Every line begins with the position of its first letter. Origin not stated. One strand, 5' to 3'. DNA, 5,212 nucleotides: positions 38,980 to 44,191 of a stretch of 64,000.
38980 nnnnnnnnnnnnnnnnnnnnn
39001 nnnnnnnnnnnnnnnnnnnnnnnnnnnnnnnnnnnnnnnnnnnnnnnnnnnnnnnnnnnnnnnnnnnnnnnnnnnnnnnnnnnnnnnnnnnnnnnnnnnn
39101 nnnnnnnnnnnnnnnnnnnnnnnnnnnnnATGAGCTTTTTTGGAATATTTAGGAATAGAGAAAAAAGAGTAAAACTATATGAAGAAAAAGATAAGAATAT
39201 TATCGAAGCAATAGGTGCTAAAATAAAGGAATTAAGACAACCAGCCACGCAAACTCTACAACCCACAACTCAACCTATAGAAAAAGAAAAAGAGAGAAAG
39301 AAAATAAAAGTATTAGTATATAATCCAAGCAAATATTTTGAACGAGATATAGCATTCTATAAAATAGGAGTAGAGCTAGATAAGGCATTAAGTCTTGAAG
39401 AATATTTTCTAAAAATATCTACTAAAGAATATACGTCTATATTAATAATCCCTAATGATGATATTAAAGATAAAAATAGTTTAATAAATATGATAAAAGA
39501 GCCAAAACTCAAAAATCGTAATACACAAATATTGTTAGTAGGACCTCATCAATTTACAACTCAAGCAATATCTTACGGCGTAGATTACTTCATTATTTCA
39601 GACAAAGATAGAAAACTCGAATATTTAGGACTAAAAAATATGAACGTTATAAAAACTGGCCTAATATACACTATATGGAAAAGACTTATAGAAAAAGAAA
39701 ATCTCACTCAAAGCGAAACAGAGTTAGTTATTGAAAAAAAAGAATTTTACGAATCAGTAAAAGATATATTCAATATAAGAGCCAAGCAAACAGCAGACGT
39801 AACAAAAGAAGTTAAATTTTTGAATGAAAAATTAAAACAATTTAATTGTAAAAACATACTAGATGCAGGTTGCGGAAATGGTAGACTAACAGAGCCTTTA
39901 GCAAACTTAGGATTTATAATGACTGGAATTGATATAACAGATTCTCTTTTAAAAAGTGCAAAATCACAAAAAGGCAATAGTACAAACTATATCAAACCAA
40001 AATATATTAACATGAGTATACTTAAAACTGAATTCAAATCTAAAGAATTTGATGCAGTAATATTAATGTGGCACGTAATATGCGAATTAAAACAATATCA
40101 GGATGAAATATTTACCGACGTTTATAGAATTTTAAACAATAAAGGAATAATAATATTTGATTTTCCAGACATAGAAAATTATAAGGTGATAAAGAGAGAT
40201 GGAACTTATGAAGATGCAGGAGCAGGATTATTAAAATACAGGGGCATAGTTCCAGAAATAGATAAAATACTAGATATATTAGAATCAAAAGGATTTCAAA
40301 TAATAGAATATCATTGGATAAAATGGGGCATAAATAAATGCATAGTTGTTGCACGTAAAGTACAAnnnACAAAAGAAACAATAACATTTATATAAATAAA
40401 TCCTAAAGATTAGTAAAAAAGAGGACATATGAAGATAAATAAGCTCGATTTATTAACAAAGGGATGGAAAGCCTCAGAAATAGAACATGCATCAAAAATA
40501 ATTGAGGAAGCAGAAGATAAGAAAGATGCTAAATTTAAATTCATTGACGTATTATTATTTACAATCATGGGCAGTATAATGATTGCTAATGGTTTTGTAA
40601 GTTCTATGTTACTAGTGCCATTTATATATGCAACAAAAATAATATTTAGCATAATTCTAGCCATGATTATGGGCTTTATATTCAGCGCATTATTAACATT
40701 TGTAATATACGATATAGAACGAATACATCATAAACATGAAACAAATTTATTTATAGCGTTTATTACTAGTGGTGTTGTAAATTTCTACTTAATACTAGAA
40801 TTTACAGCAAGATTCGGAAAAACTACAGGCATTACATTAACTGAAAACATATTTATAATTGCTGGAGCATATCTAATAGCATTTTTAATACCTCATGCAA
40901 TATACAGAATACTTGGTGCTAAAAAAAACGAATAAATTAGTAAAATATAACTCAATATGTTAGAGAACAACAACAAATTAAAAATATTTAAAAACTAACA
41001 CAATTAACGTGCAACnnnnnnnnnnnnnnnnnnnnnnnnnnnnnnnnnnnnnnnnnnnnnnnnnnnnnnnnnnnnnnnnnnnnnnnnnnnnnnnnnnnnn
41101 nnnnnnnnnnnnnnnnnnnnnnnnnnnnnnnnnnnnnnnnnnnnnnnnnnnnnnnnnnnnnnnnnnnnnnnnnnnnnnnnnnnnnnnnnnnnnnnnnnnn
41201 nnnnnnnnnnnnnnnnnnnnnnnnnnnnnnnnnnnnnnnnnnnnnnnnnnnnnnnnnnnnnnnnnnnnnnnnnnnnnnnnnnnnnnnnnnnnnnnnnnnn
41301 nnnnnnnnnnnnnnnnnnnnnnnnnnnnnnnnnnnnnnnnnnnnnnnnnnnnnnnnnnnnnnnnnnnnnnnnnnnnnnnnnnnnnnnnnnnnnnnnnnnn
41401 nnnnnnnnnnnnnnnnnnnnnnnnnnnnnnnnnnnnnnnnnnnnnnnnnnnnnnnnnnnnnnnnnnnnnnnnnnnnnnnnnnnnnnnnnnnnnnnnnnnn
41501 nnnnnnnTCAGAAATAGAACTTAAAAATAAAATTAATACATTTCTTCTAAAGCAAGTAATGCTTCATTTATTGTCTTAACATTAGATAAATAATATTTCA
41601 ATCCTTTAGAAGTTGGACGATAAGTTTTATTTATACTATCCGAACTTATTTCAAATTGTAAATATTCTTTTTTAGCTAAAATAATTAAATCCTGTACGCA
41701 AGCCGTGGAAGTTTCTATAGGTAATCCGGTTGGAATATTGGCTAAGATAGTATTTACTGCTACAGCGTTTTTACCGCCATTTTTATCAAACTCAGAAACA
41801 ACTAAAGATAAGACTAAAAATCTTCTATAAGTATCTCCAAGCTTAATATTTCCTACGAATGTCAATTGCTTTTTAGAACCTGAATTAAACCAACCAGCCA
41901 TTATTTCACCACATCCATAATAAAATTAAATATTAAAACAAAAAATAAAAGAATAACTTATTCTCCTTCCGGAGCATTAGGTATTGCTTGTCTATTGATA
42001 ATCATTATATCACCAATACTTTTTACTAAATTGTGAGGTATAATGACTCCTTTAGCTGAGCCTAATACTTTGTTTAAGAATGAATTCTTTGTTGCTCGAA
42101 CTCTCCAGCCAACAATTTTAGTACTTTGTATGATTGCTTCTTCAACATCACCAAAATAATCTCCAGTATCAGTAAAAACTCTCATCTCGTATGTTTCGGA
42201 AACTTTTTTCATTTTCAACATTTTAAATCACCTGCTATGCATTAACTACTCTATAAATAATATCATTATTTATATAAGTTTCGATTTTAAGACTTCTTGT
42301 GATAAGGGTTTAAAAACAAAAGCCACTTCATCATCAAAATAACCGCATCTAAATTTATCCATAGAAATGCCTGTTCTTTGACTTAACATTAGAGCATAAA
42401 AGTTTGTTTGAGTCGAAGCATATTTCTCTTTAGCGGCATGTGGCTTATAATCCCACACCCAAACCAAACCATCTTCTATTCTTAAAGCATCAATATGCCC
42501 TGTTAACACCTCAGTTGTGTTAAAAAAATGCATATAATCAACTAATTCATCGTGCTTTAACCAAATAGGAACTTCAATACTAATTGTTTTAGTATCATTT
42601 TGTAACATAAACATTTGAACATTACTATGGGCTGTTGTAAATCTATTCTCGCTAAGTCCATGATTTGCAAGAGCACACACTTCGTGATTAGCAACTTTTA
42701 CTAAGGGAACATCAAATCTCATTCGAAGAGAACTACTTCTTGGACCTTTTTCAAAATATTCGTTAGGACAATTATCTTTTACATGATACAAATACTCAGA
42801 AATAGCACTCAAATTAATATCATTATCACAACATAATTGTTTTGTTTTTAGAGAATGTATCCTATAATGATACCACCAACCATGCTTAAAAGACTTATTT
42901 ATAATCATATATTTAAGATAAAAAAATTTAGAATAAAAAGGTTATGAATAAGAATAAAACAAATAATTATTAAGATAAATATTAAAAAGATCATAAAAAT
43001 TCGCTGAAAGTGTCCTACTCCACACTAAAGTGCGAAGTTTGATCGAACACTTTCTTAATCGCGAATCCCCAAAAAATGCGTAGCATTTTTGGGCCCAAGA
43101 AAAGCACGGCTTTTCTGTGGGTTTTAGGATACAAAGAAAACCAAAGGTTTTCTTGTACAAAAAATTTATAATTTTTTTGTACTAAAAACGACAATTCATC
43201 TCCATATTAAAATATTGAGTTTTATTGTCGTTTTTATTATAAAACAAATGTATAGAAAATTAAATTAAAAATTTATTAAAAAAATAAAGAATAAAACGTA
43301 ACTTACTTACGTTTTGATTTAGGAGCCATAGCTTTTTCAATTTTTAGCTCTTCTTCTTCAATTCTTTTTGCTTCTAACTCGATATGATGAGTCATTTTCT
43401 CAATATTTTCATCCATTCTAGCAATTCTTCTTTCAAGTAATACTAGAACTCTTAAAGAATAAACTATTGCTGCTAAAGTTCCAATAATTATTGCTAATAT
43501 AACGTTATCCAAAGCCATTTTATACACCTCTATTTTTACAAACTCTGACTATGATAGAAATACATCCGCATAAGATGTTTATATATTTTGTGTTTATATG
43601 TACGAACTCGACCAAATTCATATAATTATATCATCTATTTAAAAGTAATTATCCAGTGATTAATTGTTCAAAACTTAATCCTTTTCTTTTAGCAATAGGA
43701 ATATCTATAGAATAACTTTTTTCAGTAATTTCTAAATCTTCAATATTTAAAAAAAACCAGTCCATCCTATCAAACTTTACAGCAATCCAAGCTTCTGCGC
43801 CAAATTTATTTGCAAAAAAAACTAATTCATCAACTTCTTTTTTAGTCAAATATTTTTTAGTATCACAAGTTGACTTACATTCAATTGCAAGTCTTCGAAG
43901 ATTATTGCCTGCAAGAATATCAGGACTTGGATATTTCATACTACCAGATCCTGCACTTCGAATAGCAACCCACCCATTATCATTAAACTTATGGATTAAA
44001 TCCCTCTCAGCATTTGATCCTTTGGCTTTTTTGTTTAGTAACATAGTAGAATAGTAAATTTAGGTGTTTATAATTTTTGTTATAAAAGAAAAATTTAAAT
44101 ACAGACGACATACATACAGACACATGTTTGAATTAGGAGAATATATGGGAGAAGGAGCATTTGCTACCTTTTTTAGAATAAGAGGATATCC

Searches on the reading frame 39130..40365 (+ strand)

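Call 12: search_protein_families(library=pfam, proteins=[window:39130-40365:+], max_evalue=0.001)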
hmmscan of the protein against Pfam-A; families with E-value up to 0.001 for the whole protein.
window:39130-40365:+ (412 aa): 7 families
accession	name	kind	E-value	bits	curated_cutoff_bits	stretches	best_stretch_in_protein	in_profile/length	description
PF08241.18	Methyltransf_11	-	8.5e-16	58.8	21.2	1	244-343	1-95/95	Methyltransferase domain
PF13649.12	Methyltransf_25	-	4.2e-14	53.4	27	1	243-339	1-97/97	Methyltransferase domain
PF13847.12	Methyltransf_31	-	2.8e-10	40.5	27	1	241-347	5-113/145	Methyltransferase domain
PF13489.12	Methyltransf_23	-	2e-09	37.8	27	1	225-349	10-122/164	Methyltransferase domain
PF08242.18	Methyltransf_12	-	4e-09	37.5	30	1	244-341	1-98/98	Methyltransferase domain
PF01209.24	Ubie_methyltran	-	1.7e-05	24.7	20.1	1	230-342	38-150/233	ubiE/COQ5 methyltransferase family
PF05175.20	MTS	-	0.0006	19.9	23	0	229-312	21-104/170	Methyltransferase small domain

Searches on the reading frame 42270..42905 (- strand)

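Call 12: search_protein_families(library=pfam, proteins=[window:42270-42905:-], max_evalue=0.001)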
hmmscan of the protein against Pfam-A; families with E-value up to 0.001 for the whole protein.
window:42270-42905:- (211 aa): 1 family
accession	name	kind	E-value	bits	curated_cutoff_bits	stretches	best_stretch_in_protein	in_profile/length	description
PF12705.13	PDDEXK_1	-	1.2e-05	25.8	22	1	125-191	120-188/247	PD-(D/E)XK nuclease superfamily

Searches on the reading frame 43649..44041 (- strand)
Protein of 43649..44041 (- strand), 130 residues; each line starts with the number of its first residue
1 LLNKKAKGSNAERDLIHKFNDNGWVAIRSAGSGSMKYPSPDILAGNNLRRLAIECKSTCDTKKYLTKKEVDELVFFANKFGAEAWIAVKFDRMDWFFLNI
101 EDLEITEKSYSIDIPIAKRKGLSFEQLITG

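Call 12: search_protein_families(library=pfam, proteins=[window:43649-44041:-], max_evalue=0.001)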
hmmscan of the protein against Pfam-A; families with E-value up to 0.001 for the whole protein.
window:43649-44041:- (130 aa): 1 family
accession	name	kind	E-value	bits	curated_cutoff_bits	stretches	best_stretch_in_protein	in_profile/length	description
PF01870.24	Hjc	-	5.3e-28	97.2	21.1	1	11-101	2-92/93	Archaeal holliday junction resolvase (hjc)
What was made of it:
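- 43649..44044 (-): Hjc, the archaeal Holliday-junction resolvase. It is the conserved archaeal marker at the upstream edge of the synteny block. Pfam PF01870 E=5.3e-28 (call 12).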
